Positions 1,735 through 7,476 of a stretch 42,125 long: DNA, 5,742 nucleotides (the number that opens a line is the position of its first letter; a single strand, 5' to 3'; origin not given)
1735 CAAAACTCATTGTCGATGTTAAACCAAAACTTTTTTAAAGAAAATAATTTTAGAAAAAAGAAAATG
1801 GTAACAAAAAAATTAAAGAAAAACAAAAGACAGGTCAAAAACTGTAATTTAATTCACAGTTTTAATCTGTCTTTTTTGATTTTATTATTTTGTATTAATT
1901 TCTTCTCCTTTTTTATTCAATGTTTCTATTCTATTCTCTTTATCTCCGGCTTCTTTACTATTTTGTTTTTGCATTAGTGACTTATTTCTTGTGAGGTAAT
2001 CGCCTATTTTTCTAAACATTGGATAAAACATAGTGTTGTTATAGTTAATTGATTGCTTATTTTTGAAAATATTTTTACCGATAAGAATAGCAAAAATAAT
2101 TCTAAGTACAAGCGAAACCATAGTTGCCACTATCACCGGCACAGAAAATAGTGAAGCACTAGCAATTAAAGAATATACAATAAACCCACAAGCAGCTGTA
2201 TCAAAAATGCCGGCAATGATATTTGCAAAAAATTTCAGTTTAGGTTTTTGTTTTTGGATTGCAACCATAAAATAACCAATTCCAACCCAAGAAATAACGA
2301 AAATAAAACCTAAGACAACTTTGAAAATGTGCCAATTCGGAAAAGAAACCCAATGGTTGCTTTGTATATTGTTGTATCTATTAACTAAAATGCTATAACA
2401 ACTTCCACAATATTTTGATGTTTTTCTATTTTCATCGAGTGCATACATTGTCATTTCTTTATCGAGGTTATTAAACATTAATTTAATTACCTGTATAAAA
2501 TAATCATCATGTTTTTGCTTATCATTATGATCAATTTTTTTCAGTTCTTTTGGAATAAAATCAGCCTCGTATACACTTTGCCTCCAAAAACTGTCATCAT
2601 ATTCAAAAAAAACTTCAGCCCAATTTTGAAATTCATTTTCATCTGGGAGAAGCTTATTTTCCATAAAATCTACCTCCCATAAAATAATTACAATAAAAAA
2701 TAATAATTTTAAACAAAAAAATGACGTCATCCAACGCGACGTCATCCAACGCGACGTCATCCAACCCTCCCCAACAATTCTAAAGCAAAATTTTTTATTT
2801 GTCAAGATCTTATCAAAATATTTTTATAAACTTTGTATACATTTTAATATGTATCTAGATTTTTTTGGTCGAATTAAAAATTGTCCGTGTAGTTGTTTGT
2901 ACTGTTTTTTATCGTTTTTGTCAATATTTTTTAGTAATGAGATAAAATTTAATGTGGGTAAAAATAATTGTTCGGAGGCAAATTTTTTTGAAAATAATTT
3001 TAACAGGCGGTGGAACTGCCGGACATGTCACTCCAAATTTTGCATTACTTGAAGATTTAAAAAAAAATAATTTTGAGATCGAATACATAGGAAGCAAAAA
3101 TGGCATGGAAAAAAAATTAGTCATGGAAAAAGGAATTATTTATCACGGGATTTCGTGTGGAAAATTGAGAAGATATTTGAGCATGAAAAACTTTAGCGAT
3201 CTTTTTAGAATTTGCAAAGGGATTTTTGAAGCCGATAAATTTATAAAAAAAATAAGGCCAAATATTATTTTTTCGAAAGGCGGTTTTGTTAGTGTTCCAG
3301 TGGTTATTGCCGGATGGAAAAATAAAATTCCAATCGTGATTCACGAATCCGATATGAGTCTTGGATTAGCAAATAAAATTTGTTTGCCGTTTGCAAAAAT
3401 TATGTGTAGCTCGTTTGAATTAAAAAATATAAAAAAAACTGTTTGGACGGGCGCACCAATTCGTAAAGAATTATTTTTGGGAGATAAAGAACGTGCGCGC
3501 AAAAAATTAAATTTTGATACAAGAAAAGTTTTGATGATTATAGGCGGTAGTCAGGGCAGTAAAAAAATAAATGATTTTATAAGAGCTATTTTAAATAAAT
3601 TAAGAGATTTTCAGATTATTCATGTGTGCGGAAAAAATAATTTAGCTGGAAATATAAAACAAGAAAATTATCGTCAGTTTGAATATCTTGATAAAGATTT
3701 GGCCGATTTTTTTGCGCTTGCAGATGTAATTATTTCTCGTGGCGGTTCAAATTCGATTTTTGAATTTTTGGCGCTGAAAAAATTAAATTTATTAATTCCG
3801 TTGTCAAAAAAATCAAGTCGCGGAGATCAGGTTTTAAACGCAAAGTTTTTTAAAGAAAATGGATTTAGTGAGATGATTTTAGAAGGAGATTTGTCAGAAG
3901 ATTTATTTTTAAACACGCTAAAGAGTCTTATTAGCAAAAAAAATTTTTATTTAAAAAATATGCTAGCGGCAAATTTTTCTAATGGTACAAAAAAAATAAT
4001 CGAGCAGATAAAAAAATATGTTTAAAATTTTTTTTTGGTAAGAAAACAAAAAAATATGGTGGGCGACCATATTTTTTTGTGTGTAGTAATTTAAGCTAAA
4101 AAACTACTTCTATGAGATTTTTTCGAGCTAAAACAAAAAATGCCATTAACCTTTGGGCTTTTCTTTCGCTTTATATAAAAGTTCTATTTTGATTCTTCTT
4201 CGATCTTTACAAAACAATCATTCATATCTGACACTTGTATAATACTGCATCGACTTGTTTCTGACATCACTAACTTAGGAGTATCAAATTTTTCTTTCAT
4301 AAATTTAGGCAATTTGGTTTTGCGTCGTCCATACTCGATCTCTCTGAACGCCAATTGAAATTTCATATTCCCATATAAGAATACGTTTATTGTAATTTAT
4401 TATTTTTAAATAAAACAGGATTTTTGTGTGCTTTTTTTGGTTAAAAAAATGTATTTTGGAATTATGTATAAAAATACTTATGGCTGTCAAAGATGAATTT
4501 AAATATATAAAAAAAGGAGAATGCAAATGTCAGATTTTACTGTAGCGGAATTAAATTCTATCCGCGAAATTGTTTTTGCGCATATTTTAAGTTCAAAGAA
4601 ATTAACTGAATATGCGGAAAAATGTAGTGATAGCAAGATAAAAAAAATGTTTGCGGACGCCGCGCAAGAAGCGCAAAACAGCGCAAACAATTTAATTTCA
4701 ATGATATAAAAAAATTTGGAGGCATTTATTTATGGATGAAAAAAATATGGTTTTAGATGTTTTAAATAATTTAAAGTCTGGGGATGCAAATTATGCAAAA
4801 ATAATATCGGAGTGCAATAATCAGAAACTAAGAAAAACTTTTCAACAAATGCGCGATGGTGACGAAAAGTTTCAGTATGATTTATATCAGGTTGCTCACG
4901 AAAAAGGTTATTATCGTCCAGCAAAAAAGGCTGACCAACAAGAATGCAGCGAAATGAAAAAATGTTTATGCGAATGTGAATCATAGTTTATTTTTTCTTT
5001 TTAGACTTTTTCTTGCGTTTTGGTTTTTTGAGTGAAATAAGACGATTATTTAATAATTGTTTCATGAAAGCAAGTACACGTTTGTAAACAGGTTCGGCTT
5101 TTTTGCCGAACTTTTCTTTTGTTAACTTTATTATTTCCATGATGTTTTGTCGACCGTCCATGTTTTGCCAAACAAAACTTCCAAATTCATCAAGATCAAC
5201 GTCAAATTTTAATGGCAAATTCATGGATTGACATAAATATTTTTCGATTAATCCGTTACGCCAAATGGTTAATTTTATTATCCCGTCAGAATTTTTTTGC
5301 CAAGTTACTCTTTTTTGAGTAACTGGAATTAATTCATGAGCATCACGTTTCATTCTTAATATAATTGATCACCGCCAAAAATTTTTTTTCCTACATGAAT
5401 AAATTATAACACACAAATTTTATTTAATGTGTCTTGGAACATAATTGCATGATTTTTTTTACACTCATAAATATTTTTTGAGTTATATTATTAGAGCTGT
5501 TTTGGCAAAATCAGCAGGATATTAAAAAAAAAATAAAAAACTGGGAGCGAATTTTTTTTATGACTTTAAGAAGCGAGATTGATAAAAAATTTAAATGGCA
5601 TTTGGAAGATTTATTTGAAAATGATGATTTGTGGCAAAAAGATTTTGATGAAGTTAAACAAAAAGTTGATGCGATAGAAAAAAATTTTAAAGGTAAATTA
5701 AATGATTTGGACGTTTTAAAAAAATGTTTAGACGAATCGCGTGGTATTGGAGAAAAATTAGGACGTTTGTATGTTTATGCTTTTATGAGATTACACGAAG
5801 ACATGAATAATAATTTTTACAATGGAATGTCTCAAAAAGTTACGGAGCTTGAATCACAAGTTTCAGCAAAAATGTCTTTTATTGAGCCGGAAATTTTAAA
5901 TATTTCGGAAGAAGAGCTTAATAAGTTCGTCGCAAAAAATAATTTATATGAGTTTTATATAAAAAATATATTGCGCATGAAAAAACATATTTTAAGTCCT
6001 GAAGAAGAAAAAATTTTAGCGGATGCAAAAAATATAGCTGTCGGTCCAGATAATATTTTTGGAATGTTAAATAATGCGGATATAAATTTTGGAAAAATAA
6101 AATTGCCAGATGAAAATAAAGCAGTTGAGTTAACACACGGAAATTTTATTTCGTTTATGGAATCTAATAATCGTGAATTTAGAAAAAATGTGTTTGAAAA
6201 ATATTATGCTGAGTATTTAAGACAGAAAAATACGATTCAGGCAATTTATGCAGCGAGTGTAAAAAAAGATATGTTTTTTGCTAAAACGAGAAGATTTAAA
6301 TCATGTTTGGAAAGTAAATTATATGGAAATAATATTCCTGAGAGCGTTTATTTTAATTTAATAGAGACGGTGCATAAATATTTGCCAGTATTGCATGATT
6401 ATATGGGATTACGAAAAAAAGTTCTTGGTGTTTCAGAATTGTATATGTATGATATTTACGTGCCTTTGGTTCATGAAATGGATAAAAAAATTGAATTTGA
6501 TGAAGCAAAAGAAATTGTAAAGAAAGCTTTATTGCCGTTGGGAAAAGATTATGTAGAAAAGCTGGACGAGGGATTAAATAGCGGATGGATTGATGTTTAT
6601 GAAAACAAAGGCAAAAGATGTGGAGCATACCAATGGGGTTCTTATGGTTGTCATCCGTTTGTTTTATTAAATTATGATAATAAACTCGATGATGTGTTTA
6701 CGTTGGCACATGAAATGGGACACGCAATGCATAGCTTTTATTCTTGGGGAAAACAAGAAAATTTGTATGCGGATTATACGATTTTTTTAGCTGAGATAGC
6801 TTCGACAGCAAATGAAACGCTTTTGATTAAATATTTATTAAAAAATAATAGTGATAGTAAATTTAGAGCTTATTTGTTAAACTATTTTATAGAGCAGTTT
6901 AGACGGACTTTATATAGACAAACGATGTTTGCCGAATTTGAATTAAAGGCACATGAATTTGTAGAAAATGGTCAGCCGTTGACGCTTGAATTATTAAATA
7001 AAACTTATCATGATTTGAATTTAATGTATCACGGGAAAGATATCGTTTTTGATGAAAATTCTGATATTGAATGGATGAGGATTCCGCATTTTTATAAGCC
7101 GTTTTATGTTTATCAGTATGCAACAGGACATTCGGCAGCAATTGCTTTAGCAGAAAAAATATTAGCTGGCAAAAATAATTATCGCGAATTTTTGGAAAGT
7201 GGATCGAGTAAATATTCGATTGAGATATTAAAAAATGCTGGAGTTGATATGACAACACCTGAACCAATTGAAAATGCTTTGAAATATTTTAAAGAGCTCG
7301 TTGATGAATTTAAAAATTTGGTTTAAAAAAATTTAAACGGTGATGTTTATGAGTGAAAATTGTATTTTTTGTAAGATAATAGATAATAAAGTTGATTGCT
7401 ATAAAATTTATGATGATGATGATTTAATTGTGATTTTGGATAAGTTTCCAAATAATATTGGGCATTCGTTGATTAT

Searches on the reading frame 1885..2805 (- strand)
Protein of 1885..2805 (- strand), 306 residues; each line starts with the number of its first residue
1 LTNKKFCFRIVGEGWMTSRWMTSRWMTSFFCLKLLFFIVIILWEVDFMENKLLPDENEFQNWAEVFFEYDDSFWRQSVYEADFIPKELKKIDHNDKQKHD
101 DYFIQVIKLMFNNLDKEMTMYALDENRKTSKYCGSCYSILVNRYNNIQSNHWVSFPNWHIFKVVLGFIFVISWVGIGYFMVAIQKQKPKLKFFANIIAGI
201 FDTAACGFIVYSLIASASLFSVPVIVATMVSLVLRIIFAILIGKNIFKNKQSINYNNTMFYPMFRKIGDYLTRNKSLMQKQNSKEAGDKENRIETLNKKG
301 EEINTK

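Call 13: search_protein_families(library=pfam, proteins=[window:1885-2805:-], max_evalue=0.001)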
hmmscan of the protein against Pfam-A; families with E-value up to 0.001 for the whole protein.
window:1885-2805:- (306 aa): 0 families

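Call 58: search_protein_families(library=padloc, proteins=[window:1885-2664:-], max_evalue=0.01)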
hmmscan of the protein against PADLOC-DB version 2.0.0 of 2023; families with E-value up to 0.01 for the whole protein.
window:1885-2664:- (259 aa): 0 families

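Call 59: search_protein_families(library=phrogs, proteins=[window:1885-2664:-], max_evalue=0.01)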
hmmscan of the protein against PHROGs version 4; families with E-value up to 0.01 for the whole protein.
window:1885-2664:- (259 aa): 0 families

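Call 60: search_protein_families(library=pfam, proteins=[window:1885-2664:-], max_evalue=0.1)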
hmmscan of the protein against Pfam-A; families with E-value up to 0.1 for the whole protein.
window:1885-2664:- (259 aa): 1 family
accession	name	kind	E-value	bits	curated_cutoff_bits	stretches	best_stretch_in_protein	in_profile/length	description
PF10318.15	7TM_GPCR_Srh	-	0.0074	15.8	26.3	1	88-204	102-217/302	Serpentine type 7TM GPCR chemoreceptor Srh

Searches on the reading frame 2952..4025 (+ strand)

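Call 13: search_protein_families(library=pfam, proteins=[window:2952-4025:+], max_evalue=0.001)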
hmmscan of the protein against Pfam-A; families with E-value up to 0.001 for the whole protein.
window:2952-4025:+ (357 aa): 3 families
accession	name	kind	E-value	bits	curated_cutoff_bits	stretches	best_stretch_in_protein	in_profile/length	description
PF03033.26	Glyco_transf_28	-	8.2e-41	139.8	26.2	1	15-149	1-135/139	Glycosyltransferase family 28 N-terminal domain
PF04101.22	Glyco_tran_28_C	-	1.3e-26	94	22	1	193-353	1-166/166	Glycosyltransferase family 28 C-terminal domain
PF13528.12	Glyco_trans_1_3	-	0.00073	19.2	25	0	192-317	195-312/322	Glycosyl transferase family 1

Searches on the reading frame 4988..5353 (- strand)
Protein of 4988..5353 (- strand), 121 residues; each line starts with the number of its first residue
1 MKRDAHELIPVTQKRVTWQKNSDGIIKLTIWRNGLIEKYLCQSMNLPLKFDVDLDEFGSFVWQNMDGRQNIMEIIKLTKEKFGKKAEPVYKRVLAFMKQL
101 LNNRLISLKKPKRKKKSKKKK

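Call 13: search_protein_families(library=pfam, proteins=[window:4988-5353:-], max_evalue=0.001)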
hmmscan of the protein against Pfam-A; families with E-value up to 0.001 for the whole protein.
window:4988-5353:- (121 aa): 1 family
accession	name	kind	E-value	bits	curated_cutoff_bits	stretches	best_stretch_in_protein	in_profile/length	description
PF05402.18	PqqD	-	1.9e-10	41.3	23.4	1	53-106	14-67/67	Coenzyme PQQ synthesis protein D (PqqD)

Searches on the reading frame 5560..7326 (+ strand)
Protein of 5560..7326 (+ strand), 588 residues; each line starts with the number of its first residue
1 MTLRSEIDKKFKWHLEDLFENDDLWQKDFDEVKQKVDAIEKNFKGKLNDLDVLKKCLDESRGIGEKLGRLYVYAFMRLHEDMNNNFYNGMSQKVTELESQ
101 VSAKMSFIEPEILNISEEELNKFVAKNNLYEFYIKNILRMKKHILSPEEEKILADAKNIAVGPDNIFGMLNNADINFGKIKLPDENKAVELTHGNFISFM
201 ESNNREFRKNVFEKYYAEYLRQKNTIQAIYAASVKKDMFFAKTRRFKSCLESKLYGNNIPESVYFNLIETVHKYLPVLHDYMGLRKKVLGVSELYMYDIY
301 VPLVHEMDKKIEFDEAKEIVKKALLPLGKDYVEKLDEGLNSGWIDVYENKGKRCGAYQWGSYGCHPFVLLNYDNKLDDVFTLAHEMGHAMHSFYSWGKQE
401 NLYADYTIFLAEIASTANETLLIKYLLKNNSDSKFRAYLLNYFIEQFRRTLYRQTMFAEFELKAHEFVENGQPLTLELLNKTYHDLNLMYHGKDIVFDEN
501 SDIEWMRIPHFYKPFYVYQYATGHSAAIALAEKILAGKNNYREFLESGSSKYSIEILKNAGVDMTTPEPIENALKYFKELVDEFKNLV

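Call 13: search_protein_families(library=pfam, proteins=[window:5560-7326:+], max_evalue=0.001)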
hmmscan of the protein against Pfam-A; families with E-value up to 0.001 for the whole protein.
window:5560-7326:+ (588 aa): 2 families
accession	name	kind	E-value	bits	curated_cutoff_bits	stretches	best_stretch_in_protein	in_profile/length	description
PF01432.26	Peptidase_M3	-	8.4e-76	256.6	27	1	199-575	2-456/457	Peptidase family M3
PF08439.15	Peptidase_M3_N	-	7.2e-22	77.8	25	1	111-177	1-70/70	Oligopeptidase F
